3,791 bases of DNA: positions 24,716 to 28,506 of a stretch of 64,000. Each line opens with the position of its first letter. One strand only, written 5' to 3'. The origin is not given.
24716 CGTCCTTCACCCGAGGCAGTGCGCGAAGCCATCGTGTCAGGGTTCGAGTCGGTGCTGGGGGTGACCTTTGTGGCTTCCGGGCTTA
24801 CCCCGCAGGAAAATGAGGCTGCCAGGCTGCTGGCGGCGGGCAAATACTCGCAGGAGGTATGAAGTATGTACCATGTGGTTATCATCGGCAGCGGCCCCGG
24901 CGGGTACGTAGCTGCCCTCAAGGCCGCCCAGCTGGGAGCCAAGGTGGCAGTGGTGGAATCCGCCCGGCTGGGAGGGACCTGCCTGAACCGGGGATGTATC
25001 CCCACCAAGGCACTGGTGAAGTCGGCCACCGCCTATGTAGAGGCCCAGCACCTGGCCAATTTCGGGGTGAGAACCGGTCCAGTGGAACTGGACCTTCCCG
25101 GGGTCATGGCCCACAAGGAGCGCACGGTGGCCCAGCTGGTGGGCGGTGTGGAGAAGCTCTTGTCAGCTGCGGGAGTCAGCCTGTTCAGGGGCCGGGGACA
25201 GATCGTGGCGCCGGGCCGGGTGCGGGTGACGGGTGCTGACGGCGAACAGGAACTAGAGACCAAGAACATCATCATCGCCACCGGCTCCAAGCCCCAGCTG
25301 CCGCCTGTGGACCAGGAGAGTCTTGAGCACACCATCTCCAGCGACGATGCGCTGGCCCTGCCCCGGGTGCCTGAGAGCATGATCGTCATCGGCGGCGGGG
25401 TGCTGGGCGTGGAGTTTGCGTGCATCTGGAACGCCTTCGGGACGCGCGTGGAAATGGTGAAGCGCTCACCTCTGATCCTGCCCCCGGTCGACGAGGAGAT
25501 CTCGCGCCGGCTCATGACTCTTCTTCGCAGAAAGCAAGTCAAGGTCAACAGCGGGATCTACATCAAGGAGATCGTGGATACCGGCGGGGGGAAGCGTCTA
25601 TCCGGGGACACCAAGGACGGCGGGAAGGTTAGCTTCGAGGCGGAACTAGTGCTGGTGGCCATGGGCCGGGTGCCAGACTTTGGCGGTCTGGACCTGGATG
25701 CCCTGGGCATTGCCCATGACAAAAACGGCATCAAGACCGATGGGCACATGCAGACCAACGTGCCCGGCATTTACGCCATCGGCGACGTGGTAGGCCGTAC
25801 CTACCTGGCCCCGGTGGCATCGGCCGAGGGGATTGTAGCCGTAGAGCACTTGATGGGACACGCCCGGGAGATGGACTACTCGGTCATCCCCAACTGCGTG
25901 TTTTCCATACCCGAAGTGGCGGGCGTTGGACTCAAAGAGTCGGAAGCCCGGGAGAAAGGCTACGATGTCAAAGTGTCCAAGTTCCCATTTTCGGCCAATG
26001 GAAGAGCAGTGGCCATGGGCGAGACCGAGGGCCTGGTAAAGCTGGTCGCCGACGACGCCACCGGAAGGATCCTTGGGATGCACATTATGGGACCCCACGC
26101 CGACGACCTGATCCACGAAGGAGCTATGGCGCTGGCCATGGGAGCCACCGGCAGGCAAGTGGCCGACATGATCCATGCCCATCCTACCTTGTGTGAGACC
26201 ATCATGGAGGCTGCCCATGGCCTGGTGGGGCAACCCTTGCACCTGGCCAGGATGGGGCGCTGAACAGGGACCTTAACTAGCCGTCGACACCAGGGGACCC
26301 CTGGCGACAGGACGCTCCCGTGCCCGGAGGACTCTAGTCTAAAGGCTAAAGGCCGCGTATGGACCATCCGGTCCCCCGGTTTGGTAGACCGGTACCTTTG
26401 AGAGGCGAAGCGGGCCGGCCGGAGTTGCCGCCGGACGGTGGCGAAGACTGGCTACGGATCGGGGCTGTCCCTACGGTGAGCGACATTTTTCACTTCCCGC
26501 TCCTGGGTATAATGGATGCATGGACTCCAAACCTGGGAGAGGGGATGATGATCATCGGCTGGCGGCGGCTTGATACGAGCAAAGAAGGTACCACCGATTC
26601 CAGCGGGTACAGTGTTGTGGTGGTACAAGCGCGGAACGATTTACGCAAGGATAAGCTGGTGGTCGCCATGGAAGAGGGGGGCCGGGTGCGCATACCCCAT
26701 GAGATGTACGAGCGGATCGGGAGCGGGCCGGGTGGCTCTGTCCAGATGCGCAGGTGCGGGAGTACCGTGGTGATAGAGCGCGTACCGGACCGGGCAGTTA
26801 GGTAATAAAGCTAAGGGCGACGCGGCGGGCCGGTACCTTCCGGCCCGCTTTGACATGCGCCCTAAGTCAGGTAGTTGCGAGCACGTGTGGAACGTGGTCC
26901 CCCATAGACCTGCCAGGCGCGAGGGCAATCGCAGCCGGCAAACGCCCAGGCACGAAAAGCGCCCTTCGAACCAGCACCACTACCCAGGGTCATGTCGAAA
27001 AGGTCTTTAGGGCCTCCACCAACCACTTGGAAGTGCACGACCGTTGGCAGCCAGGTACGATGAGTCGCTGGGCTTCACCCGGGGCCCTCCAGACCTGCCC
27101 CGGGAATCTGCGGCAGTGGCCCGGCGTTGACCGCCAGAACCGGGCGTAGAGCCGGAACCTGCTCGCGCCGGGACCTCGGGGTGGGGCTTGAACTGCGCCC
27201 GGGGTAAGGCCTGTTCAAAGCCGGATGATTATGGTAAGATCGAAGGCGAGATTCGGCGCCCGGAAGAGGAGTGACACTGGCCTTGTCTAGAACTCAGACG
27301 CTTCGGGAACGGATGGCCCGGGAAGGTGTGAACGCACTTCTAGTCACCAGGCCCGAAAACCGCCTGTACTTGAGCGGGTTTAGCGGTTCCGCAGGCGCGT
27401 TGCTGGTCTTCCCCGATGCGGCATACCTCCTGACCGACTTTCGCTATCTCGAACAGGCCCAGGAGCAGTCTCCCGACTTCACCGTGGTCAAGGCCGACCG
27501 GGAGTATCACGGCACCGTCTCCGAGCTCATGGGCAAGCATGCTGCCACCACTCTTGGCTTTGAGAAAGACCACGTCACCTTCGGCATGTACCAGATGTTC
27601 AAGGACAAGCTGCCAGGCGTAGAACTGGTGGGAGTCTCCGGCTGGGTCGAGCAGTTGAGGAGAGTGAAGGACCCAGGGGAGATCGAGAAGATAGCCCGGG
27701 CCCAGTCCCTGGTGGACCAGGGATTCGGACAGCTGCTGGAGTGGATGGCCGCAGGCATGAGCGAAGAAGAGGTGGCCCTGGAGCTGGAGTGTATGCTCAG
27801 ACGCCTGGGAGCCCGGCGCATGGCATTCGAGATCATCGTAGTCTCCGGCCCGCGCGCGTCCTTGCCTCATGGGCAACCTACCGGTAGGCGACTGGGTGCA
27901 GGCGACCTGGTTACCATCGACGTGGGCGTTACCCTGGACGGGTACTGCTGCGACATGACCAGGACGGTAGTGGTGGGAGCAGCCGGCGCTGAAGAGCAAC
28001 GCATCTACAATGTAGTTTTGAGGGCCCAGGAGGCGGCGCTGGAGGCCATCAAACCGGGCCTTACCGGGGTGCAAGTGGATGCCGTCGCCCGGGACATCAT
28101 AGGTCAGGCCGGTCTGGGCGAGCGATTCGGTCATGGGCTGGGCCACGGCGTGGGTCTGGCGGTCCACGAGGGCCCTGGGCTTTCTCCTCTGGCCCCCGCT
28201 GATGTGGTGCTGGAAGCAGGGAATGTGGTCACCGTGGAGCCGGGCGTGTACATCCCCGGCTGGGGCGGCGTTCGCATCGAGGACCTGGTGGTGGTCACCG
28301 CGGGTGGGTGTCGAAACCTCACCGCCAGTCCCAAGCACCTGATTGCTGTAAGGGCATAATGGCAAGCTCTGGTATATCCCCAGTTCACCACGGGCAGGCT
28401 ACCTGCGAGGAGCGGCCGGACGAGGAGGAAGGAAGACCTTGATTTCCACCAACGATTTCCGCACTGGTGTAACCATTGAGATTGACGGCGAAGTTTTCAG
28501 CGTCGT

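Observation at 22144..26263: gcv operon extended by two radical-SAM genes plus an LplA-like ligase and lpdA: LipS1/LipS2-type lipoate synthesis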

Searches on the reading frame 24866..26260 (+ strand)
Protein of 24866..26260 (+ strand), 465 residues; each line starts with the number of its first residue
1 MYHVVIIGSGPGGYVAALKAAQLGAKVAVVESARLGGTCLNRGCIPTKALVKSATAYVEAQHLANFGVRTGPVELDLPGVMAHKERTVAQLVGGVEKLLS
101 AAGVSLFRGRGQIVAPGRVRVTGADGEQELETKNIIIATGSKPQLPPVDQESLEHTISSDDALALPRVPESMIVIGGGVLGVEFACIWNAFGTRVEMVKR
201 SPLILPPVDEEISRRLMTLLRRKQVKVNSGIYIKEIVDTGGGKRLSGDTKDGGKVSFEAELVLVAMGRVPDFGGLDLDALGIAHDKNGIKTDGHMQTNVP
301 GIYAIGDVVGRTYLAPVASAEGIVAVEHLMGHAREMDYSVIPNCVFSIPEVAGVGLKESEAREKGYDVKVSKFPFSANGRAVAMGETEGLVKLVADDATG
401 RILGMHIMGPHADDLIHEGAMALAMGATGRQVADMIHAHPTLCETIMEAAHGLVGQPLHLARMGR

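Call 4: search_protein_families(library=pfam, proteins=[window:24866-26260:+], max_evalue=0.01)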
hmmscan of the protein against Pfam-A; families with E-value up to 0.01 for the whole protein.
window:24866-26260:+ (465 aa): 13 families
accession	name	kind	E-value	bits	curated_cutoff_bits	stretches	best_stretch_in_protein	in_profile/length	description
PF07992.20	Pyr_redox_2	-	1.6e-68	231.7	26.1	1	2-322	1-291/291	Pyridine nucleotide-disulphide oxidoreductase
PF02852.28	Pyr_redox_dim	-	5.5e-39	133.2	25.3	1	341-450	1-110/110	Pyridine nucleotide-disulphide oxidoreductase, dimerisation domain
PF00070.33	Pyr_redox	-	7.4e-19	68.5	22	1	172-242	2-72/82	Pyridine nucleotide-disulphide oxidoreductase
PF13738.12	Pyr_redox_3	-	9.2e-18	65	30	1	128-306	121-305/305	Pyridine nucleotide-disulphide oxidoreductase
PF01134.28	GIDA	-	1e-09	38.4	22.1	1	4-141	2-150/391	Glucose inhibited division protein A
PF00890.30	FAD_binding_2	-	1.7e-08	34.6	20.4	1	3-34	1-32/414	FAD binding domain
PF12831.13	FAD_oxidored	-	7.8e-07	29.2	27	1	4-43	2-42/416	FAD dependent oxidoreductase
PF01262.27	AlaDh_PNT_C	-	3.3e-06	27.1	23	0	3-32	30-59/214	Alanine dehydrogenase/PNT, C-terminal domain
PF13434.12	Lys_Orn_oxgnase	-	1.4e-05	24.8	21.3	1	119-201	134-222/339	L-lysine 6-monooxygenase/L-ornithine 5-monooxygenase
PF03486.20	HI0933_like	-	5.7e-05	23.1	50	1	3-34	2-33/244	HI0933-like protein Rossmann domain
PF13450.12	NAD_binding_8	-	0.00031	21.4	21.9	1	6-40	1-36/68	NAD(P)-binding Rossmann-like domain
PF02737.24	3HCDH_N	-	0.0021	18.5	22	0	173-226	3-56/180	3-hydroxyacyl-CoA dehydrogenase, NAD binding domain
PF01266.30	DAO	-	0.0092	16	27.9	0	3-38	1-38/353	FAD dependent oxidoreductase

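Call 5: search_protein_families(library=ncbifam, proteins=[window:24866-26260:+], max_evalue=0.01)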
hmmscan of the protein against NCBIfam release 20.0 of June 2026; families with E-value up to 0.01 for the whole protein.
window:24866-26260:+ (465 aa): 92 families (the best 25 are shown)
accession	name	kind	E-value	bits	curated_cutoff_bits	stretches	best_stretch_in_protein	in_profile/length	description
TIGR01350.1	lipoamide_DH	equivalog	8.7e-159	529.1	408.8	1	2-459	2-460/461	dihydrolipoyl dehydrogenase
TIGR02053.1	MerA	equivalog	6.7e-109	364.9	454.45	1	2-451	1-451/465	mercury(II) reductase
NF004776.0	PRK06116.1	equivalog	1.4e-99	334.2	480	1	2-445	5-445/450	glutathione-disulfide reductase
NF004943.0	PRK06292.2-1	equivalog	1e-95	321.2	432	1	2-451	4-453/456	dihydrolipoyl dehydrogenase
TIGR01424.1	gluta_reduc_2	equivalog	1.4e-95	320.5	606.05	1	2-446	3-442/446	glutathione-disulfide reductase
NF003585.0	PRK05249.1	equivalog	2.1e-94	316.7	465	1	2-450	7-454/464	Si-specific NAD(P)(+) transhydrogenase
NF004991.0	PRK06370.1-3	subfamily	3.3e-90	303.1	620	1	1-451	35-485/509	FAD-containing oxidoreductase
NF004946.0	PRK06292.2-4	subfamily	2.1e-89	300.5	634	1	2-453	4-470/487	dihydrolipoyl dehydrogenase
NF004947.0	PRK06292.2-5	equivalog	2e-88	297.3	592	1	2-453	4-458/474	dihydrolipoyl dehydrogenase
NF005884.0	PRK07846.1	equivalog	3.4e-86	289.7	501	1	2-452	4-450/454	mycothione reductase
NF004945.0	PRK06292.2-3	equivalog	1.5e-84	284.5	494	1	2-447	4-446/457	dihydrolipoyl dehydrogenase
TIGR03452.1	mycothione_red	equivalog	3.1e-81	273.5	635.65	1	2-452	3-451/452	mycothione reductase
NF004992.0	PRK06370.1-4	equivalog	4.7e-81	272.6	629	1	2-446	5-448/459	FAD-containing oxidoreductase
NF005883.0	PRK07845.1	equivalog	5.4e-80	269.6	479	1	2-453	3-459/466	NAD(P)H-quinone dehydrogenase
TIGR01421.1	gluta_reduc_1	equivalog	5.1e-78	263.3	556.15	1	2-446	3-446/450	glutathione-disulfide reductase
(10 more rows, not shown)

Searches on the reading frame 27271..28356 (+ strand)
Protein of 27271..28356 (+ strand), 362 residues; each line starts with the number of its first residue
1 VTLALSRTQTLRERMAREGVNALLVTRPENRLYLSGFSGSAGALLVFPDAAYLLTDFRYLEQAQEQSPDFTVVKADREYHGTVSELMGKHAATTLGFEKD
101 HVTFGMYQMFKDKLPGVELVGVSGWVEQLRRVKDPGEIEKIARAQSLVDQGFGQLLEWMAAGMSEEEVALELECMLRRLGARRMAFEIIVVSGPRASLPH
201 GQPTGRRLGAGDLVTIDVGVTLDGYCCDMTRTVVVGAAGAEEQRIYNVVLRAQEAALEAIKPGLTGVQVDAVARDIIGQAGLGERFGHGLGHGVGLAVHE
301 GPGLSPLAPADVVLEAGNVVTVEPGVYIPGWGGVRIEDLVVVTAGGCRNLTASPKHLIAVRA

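Call 70: search_protein_families(library=pfam, proteins=[window:27271-28356:+], max_evalue=0.00001)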
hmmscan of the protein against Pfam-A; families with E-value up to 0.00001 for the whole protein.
window:27271-28356:+ (362 aa): 2 families
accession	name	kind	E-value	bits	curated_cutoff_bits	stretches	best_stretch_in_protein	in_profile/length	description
PF00557.29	Peptidase_M24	-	1e-71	241.5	23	1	139-344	1-208/208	Metallopeptidase family M24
PF01321.24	Creatinase_N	-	8.9e-33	114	22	1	7-132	1-128/128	Creatinase/Prolidase N-terminal domain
